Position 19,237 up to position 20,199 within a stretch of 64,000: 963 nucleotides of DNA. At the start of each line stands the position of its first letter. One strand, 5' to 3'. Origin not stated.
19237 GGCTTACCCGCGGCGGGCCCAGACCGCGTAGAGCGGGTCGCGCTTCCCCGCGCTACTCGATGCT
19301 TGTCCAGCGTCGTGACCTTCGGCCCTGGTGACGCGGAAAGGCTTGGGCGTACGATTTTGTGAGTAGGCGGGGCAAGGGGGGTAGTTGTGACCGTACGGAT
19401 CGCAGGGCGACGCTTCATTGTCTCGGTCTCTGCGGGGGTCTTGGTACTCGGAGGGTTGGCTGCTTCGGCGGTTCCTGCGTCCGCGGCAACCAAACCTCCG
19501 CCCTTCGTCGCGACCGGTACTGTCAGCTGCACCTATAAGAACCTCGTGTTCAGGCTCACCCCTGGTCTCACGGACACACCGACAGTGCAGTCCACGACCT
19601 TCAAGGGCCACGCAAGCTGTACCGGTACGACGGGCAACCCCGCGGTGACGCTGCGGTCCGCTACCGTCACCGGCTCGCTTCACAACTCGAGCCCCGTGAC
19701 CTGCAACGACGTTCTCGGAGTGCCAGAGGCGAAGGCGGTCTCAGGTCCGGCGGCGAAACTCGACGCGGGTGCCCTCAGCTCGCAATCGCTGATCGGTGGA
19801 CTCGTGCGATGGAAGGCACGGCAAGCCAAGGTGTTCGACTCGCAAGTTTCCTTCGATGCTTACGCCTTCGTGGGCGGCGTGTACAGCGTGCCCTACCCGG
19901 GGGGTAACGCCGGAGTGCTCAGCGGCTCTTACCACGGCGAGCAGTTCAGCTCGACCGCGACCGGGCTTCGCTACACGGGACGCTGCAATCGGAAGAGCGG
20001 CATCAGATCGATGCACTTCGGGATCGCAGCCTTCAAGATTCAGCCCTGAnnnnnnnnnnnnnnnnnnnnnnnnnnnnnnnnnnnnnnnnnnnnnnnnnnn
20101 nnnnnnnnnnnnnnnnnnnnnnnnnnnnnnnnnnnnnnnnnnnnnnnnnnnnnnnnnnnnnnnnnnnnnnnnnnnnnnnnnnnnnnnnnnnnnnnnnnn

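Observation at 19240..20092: SAM-methyltransferase gene apparently split by a ~0.8-kb lower-GC insert carrying a secreted-protein gene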

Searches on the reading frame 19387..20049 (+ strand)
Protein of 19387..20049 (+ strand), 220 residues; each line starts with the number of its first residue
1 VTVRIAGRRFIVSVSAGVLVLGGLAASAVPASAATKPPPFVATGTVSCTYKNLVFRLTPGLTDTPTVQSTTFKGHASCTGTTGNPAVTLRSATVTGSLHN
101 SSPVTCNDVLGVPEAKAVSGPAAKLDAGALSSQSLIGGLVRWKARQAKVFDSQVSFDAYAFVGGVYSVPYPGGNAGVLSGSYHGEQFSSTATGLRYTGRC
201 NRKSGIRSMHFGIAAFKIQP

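Call 4: search_protein_families(library=pfam, proteins=[window:19387-20049:+], max_evalue=0.1)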
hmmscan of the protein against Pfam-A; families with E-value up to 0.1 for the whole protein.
window:19387-20049:+ (220 aa): 0 families

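Call 5: search_protein_families(library=ncbifam, proteins=[window:19387-20049:+], max_evalue=0.1)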
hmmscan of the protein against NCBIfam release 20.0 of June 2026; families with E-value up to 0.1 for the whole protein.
window:19387-20049:+ (220 aa): 0 families

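Call 10: find_homologous_proteins(query=window:19387-20049:+, max_evalue=0.01)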
Query window:19387-20049:+ (220 aa): 1 proteins with E <= 0.01 among 2592 candidates.
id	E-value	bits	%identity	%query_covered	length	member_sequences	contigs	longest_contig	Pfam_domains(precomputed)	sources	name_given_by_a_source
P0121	1.4e-94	334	99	70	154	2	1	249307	-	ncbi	-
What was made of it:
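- The cargo protein is nearly unique in public data (call 10).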

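Call 18: find_encoding_contigs(protein=P0121, flank=10000, max_places=4)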
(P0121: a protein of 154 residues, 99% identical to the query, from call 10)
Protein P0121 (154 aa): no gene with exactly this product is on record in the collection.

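Call 25: find_related_loci(query=window:19387-20046:+, collection=metagenome_contigs, flank=6000)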
Query window:19387-20046:+ (220 aa) in metagenome_contigs; peptide patterns used: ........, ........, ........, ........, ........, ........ (x = any residue, [..] = any of these).
311 stretches matched a pattern, but none encodes a relative of the query by tblastn (E <= 1e-3).
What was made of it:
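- Tried and rejected: The word-indexed homologue search and the metagenome scan found only the query itself (calls 10, 25).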

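Call 27: predict_structure(protein=window:19387-20046:+)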
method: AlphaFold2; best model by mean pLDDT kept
length: 220 residues; sequences in the alignment: 1
mean_pLDDT: 31.5   pTM: 0.27
mean pLDDT of the five models: 31.5, 31.1, 31.0, 30.5, 27.0
residues with pLDDT >= 90: 0; 70-90: 0; 50-70: 3; < 50: 217
segments of 3 or more residues with pLDDT < 50: 1-5, 7-30, 35-220
pLDDT, mean of each block of 10 residues (from residue 1): 38 30 32 43 40 40 37 39 40 34 27 24 25 28 29 29 29 29 24 22 25 27
secondary structure, 60 per line:
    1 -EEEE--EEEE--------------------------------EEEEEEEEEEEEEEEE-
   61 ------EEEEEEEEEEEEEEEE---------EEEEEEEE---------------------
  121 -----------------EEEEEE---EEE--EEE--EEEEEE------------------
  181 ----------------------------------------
elements in order: E2-5 E8-11 E44-59 E67-82 E92-99 E138-143 E147-149 E152-154 E157-162
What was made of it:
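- Tried and rejected: Single-sequence AF2 was useless (pLDDT 31, call 27).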

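Call 32: search_protein_representatives(protein=window:19387-20046:+)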
Query: 220 residues. Proteins with E-value up to 0.001 (for the whole library): 13; up to 1e-10: 4; up to 1e-30: 3. The best 13 are listed.
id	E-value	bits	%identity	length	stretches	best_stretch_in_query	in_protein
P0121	4.5e-95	334.0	99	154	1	67-220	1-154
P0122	4.3e-45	170.8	48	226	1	7-220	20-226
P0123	1.6e-37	146.0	48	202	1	16-219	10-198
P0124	5.4e-12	62.7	41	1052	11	122-155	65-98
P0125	1.7e-08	51.2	36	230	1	8-191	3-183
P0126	1.7e-08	51.2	47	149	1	9-90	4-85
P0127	7.4e-08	49.2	35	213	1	18-192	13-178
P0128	1.9e-05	41.2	36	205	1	8-214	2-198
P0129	1.7e-04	38.2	38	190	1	8-110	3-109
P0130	1.9e-04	38.0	51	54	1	165-218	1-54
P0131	2.3e-04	37.8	35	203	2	8-114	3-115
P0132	7.4e-04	36.1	34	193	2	14-91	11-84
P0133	8.6e-04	35.9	32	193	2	6-98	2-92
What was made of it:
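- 19387..20049 (+): ORF220: a secreted protein of 220 aa with four conserved cysteines, belonging to a very small uncharacterised family. It is the cargo gene. Exhaustive HMMER search finds P0122 and P0123 (48% identity, E 4e-45 and 2e-37) and about 8 distant members (call 32).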

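Call 34: find_encoding_contigs(protein=P0122, flank=8000, max_places=5)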
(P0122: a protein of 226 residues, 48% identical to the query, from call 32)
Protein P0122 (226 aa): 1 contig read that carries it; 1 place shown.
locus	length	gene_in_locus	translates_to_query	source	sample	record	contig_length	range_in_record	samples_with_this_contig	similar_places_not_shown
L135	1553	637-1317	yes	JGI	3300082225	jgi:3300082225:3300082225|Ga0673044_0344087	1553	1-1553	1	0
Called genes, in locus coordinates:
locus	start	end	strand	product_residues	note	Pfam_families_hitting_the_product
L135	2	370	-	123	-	?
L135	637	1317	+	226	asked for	-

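Call 36: find_encoding_contigs(protein=P0123, flank=8000, max_places=4)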
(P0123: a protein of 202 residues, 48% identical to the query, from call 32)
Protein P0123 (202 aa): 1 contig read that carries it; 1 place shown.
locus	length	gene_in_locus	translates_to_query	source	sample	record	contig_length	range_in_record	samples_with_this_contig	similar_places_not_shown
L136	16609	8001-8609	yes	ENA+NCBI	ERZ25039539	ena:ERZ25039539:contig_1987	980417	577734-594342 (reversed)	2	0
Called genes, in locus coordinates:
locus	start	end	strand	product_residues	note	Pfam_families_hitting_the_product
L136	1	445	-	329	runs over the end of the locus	PF01636:APH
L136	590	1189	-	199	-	PF00300:His_Phos_1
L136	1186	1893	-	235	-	PF06026:Rib_5-P_isom_A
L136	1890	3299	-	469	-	PF00479:G6PD_N, PF02781:G6PD_C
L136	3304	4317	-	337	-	PF03446:NAD_binding_2, PF00393:6PGD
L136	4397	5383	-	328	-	PF00342:PGI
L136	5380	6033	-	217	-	PF00342:PGI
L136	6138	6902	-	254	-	PF02683:DsbD_TM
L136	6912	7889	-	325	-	PF08241:Methyltransf_11 (faint), PF01555:N6_N4_Mtase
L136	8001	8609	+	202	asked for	-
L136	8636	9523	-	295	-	PF28005:SCO2322 (weak)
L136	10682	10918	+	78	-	-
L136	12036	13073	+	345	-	PF00005:ABC_tran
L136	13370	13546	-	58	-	-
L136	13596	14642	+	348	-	-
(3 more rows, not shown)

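Call 37: find_encoding_contigs(protein=P0128, flank=8000, max_places=4)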
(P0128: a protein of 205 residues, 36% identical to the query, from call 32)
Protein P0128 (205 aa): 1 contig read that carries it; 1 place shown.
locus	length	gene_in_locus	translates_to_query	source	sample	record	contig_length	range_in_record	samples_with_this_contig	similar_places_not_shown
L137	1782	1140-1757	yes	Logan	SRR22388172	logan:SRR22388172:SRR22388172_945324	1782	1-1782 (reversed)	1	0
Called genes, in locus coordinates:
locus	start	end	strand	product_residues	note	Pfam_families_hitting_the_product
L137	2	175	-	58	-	?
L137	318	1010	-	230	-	PF01738:DLH, PF00326:Peptidase_S9 (faint), PF08840:BAAT_C (faint)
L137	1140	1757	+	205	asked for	-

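Call 38: find_encoding_contigs(protein=P0125, flank=8000, max_places=4)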
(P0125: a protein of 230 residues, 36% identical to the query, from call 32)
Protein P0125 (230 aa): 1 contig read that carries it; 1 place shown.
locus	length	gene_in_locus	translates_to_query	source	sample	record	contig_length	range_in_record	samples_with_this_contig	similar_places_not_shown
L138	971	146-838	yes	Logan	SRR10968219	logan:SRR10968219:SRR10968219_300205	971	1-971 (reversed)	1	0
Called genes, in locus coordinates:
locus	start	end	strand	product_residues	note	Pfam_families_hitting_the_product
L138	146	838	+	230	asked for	-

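Call 47: find_homologous_proteins(query=A2, max_evalue=0.001)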
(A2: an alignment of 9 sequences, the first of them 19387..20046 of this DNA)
Query A2 (9 sequences) (220 aa, profile of the alignment): 5 proteins with E <= 0.001 among 8000 candidates.
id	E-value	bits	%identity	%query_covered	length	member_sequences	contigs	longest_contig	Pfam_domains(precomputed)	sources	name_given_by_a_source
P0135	3.6e-55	205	32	97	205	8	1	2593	-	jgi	-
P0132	3.5e-54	201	24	72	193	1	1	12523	-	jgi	jgi:hypothetical protein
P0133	4.9e-53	198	33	23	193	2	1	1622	-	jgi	jgi:hypothetical protein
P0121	2.5e-43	166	99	70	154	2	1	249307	-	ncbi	-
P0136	3.2e-13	68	23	79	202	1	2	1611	-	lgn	-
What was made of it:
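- Tried and rejected: A profile search added only two members (call 47).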

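Call 49: find_encoding_contigs(protein=P0132, flank=7000, max_places=3)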
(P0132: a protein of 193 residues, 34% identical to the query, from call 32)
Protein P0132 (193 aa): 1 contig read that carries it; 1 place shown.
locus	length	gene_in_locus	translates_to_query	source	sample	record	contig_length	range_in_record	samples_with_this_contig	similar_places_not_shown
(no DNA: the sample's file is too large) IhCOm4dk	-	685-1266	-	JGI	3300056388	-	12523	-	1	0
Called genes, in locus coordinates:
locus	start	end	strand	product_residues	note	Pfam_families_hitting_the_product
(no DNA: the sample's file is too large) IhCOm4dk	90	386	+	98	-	-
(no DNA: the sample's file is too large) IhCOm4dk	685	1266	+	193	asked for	-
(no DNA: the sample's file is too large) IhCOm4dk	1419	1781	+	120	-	PF13581:HATPase_c_2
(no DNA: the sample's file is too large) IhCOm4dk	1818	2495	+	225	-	PF04607:RelA_SpoT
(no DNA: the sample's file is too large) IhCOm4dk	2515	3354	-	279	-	PF11716:MDMPI_N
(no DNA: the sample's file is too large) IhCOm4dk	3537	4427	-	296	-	-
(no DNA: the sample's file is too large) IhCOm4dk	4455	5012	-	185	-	PF04542:Sigma70_r2, PF04545:Sigma70_r4, PF08281:Sigma70_r4_2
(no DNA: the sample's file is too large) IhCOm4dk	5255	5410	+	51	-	-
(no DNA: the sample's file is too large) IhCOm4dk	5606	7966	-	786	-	PF02687:FtsX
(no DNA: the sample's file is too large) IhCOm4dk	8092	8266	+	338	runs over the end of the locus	PF08100:Dimerisation, PF25213:HVO_A0261_N, PF00891:Methyltransf_2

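Call 52: search_dna_similar(query=window:19387-20046:+, collection=plasmids, mode=protein, max_evalue=0.001, max_rows=10)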
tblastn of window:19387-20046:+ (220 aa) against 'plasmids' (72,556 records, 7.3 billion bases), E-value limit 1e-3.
No match.

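Call 53: search_dna_similar(query=window:19387-20046:+, collection=phages, mode=protein, max_evalue=0.001, max_rows=10)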
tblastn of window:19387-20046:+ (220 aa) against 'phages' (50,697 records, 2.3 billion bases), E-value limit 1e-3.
No match.

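Call 56: predict_structure(alignment_id=A3)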
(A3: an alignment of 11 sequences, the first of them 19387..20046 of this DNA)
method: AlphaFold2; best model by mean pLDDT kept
length: 220 residues; sequences in the alignment: 11
mean_pLDDT: 80.8   pTM: 0.73
mean pLDDT of the five models: 80.8, 78.5, 78.0, 77.9, 77.5
residues with pLDDT >= 90: 104; 70-90: 60; 50-70: 27; < 50: 29
segments of 3 or more residues with pLDDT < 50: 1-3, 12-27, 120-128
pLDDT, mean of each block of 10 residues (from residue 1): 51 45 46 74 97 94 90 97 96 93 84 66 46 78 96 90 86 80 91 90 92 93
secondary structure, 60 per line:
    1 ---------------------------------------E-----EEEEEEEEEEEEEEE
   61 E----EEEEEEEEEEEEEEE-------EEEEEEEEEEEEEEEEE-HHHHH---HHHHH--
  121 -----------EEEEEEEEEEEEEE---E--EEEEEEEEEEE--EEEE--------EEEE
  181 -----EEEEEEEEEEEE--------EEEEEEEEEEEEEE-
elements in order: E46-61 E66-80 E88-104 H106-110 H114-118 E132-145 E152-162 E165-168 E177-180 E186-197 E206-219
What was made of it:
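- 19387..20049 (+): AF2 with an 11-sequence alignment gives pLDDT 80.8 and an all-beta model (call 56).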

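Call 61: fold_search(model_id=the predicted structure, library=pdb)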
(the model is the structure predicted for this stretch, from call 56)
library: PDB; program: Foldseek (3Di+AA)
matches with E <= 10: 305; with E <= 0.001: 0
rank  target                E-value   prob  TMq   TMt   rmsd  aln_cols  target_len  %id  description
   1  4jmc_B                9.0e-03  0.35  0.21  0.18  19.4       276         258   11  Enduracididine biosynthesis enzyme MppR complexed with pyruvate (released 2013-07-03)
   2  5upb_A                1.2e-02  0.35  0.21  0.19  18.5       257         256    9  Swit_4259, an Acetoacetate Decarboxylase-like Enzyme from Sphingomonas wittichii RW1 (released 2017-06-07)
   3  5upb_D                1.8e-02  0.30  0.21  0.19  18.7       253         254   10  Swit_4259, an Acetoacetate Decarboxylase-like Enzyme from Sphingomonas wittichii RW1 (released 2017-06-07)
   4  8uqq                  2.7e-02  0.14  0.16  0.16  21.1       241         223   10  Structure of mCLIFY: a circularly permuted yellow fluorescent protein (released 2024-10-30)
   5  9tp6_B                4.3e-02  0.07  0.13  0.12  20.2       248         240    6  Structure of LolA3 from Porphyromonas gingivalis (released 2026-02-18)
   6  4jm3_A                6.2e-02  0.15  0.21  0.18  18.6       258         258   10  Enduracididine Biosynthesis Enzyme MppR with HEPES Buffer Bound (released 2013-07-03)
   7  1bxw                  8.9e-02  0.13  0.16  0.19  12.9       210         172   10  OUTER MEMBRANE PROTEIN A (OMPA) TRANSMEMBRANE DOMAIN (released 1998-10-14)
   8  4jmd_B                1.6e-01  0.12  0.20  0.18  19.5       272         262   11  Enduracididine biosynthesis enzyme MppR complexed with the condensation product of pyruvate and imidazole 4-carboxalde (released 2013-07-03)
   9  8ah9                  2.0e-01  0.13  0.17  0.26  14.5       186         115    8  De novo retro-aldolase RAbetaB-16.1 (released 2023-08-16)
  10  1p4t                  3.1e-01  0.13  0.21  0.27  17.1       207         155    8  Crystal structure of Neisserial surface protein A (NspA) (released 2003-07-22)
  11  7xw0_A                3.1e-01  0.08  0.20  0.18  21.1       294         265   10  Crystal structure of pOmpT (released 2023-05-31)
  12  2f1t_A                3.3e-01  0.08  0.19  0.22  21.0       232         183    8  Outer membrane protein OmpW (released 2006-01-24)
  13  6mez_B                3.7e-01  0.08  0.20  0.14  16.2       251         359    9  X-ray structure of the Fenna-Matthews-Olsen antenna complex from Prosthecochloris aestuarii (released 2019-03-13)
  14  3bk5                  3.8e-01  0.03  0.11  0.10  19.9       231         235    7  Crystal structure of putative outer membrane lipoprotein-sorting protein domain from Vibrio parahaemolyticus (released 2008-02-05)
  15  3qra                  4.5e-01  0.05  0.13  0.17  16.9       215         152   10  The crystal structure of Ail, the attachment invasion locus protein of Yersinia pestis (released 2011-11-23)
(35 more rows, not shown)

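Call 62: fold_search(model_id=the predicted structure, library=viral)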
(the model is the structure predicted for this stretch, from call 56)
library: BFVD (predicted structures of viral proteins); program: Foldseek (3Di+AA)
matches with E <= 10: 247; with E <= 0.001: 0
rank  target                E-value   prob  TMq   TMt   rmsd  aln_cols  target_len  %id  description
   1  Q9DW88                7.1e-03  0.82  0.25  0.23  12.9       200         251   11  PR112 (Fragment) [Rat cytomegalovirus (strain Maastricht)]
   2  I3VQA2                2.5e-02  0.57  0.25  0.25   9.7       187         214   10  B112 [miniopterid betaherpesvirus 1]
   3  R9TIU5                4.9e-02  0.16  0.13  0.15  19.4       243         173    7  Outer membrane protein beta-barrel domain-containing protein [Vibrio phage nt-1]
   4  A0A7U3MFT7            9.7e-02  0.13  0.17  0.10  17.1       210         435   11  (no name in the UniProt tables at hand)
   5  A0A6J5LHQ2            1.0e-01  0.16  0.20  0.23  19.1       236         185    7  Uncharacterized protein [uncultured Caudovirales phage]
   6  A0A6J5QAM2            1.0e-01  0.08  0.14  0.13  16.1       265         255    8  OmpW Outer membrane protein W [uncultured Caudovirales phage]
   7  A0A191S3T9            1.3e-01  0.33  0.25  0.15   9.8       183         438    9  U79 protein [macacine betaherpesvirus 9]
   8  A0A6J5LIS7            1.3e-01  0.18  0.18  0.26  16.0       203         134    7  Uncharacterized protein [uncultured Caudovirales phage]
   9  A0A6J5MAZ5            1.3e-01  0.14  0.15  0.17  17.9       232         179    9  COG3637 Opacity protein and related surface antigens [uncultured Caudovirales phage]
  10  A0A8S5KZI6            1.7e-01  0.04  0.12  0.08  25.6       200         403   12  Maturation protein [ssRNA phage SRR6050738_1]
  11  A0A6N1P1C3            1.8e-01  0.12  0.18  0.20  16.6       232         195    8  Putative orfan [Tupanvirus soda lake]
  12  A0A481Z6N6            1.8e-01  0.09  0.13  0.14  24.6       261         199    6  Transmembrane protein [Pithovirus LCPAC202]
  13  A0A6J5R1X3            2.2e-01  0.12  0.19  0.16  13.6       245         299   12  Glycine-rich domain-containing protein [uncultured Caudovirales phage]
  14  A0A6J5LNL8            2.5e-01  0.06  0.13  0.15  17.3       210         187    6  Outer membrane protein beta-barrel [uncultured Caudovirales phage]
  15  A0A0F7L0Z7            2.7e-01  0.06  0.15  0.17  17.8       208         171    9  Uncharacterized protein [uncultured marine virus]
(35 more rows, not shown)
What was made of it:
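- On ORF220: any described protein family: Best BFVD E is 7e-3 with TM 0.25 (calls 61, 62).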
